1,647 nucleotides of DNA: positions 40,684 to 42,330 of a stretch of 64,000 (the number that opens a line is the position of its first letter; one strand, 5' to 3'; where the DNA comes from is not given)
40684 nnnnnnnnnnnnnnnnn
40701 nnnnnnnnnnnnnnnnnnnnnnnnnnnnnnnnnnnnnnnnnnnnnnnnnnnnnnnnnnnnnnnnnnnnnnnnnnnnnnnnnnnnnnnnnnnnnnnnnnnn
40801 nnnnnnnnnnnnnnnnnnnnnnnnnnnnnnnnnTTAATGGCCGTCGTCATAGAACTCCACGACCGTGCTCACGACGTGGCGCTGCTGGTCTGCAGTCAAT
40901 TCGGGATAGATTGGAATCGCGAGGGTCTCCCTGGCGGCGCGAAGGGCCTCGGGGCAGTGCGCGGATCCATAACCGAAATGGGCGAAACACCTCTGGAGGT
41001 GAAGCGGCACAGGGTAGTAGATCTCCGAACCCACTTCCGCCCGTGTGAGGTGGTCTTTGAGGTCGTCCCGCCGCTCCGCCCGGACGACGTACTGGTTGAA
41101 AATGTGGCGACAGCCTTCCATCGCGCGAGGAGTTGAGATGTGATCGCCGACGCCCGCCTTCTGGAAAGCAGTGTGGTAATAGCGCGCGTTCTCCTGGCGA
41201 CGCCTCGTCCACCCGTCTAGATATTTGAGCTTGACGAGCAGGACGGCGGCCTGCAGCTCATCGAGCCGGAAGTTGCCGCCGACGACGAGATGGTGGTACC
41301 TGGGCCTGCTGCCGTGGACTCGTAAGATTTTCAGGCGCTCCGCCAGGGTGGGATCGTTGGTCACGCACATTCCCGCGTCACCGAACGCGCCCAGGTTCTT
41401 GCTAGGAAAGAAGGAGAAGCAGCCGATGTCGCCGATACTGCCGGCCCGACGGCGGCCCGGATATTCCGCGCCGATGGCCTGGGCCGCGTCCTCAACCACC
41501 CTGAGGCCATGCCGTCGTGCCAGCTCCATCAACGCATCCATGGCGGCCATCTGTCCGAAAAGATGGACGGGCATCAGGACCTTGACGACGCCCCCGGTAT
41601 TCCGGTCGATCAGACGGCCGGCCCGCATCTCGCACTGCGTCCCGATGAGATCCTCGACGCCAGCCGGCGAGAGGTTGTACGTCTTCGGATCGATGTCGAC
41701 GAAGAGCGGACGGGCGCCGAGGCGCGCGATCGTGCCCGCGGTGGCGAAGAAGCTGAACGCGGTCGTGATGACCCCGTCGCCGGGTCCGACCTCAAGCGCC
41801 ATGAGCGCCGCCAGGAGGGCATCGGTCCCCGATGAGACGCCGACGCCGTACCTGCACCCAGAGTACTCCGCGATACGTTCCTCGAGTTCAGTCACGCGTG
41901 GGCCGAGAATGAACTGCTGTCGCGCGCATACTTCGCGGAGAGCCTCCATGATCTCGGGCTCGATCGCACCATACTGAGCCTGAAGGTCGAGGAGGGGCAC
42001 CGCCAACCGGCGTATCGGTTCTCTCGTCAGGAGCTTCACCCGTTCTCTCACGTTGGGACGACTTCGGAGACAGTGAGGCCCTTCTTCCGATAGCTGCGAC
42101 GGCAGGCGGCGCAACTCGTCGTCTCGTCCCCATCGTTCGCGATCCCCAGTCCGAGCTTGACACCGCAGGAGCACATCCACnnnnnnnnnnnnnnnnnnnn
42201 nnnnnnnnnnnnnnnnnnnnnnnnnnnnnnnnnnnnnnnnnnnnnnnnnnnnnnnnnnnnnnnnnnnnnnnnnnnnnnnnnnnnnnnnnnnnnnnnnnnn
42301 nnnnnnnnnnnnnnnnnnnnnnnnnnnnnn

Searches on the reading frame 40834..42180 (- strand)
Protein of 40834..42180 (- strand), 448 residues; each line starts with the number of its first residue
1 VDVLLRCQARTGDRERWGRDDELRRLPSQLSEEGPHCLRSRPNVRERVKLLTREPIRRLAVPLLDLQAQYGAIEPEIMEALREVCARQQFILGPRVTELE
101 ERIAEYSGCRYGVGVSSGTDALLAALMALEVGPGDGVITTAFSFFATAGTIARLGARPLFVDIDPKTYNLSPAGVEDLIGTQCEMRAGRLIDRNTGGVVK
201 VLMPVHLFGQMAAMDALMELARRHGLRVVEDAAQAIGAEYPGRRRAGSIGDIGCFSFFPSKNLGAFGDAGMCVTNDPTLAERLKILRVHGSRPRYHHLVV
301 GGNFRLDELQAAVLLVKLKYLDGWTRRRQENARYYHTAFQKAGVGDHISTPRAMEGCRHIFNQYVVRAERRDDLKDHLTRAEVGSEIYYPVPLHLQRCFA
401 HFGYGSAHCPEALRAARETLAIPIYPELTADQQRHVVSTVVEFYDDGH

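Call 10: search_protein_families(library=pfam, proteins=[window:40834-42180:-], max_evalue=0.001)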
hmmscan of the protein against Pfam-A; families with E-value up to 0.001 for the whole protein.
window:40834-42180:- (448 aa): 2 families
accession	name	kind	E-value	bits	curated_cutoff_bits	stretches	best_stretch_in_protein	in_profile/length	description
PF01041.23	DegT_DnrJ_EryC1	-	4.7e-111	371.9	19.8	1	73-440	3-359/360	DegT/DnrJ/EryC1/StrS aminotransferase family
PF01212.27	Beta_elim_lyase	-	8.1e-08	32.4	27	1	94-296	32-233/288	Beta-eliminating lyase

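Call 82: search_protein_families(library=ncbifam, proteins=[window:40834-42180:-], max_evalue=1e-8)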
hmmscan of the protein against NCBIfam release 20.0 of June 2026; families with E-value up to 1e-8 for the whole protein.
window:40834-42180:- (448 aa): 7 families
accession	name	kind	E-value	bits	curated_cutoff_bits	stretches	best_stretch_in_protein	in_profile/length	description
TIGR03588.1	PseC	equivalog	1.3e-68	231.7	423.5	1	73-442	9-378/380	UDP-4-amino-4,6-dideoxy-N-acetyl-beta-L-altrosamine transaminase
TIGR04181.1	NHT_00031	hypoth_equivalog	2.6e-64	217.3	420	1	92-422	28-356/359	LegC family aminotransferase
NF008687.0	PRK11706.1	equivalog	2.1e-57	194.6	375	1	100-444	37-374/375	dTDP-4-amino-4,6-dideoxygalactose transaminase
NF008658.2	PRK11658.1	equivalog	2e-51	174.8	631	1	72-442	11-375/379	UDP-4-amino-4-deoxy-L-arabinose aminotransferase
TIGR02379.1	ECA_wecE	subfamily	6.5e-46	156.8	434.85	1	104-445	41-376/376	dTDP-4-amino-4,6-dideoxy-D-glucose transaminase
TIGR04427.1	PLP_DesI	equivalog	8.4e-42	143.7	650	1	93-440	51-379/390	dTDP-4-dehydro-6-deoxyglucose aminotransferase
NF011936.0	PRK15407.1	equivalog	2.7e-34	118.7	423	1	91-290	62-251/440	lipopolysaccharide biosynthesis protein RfbH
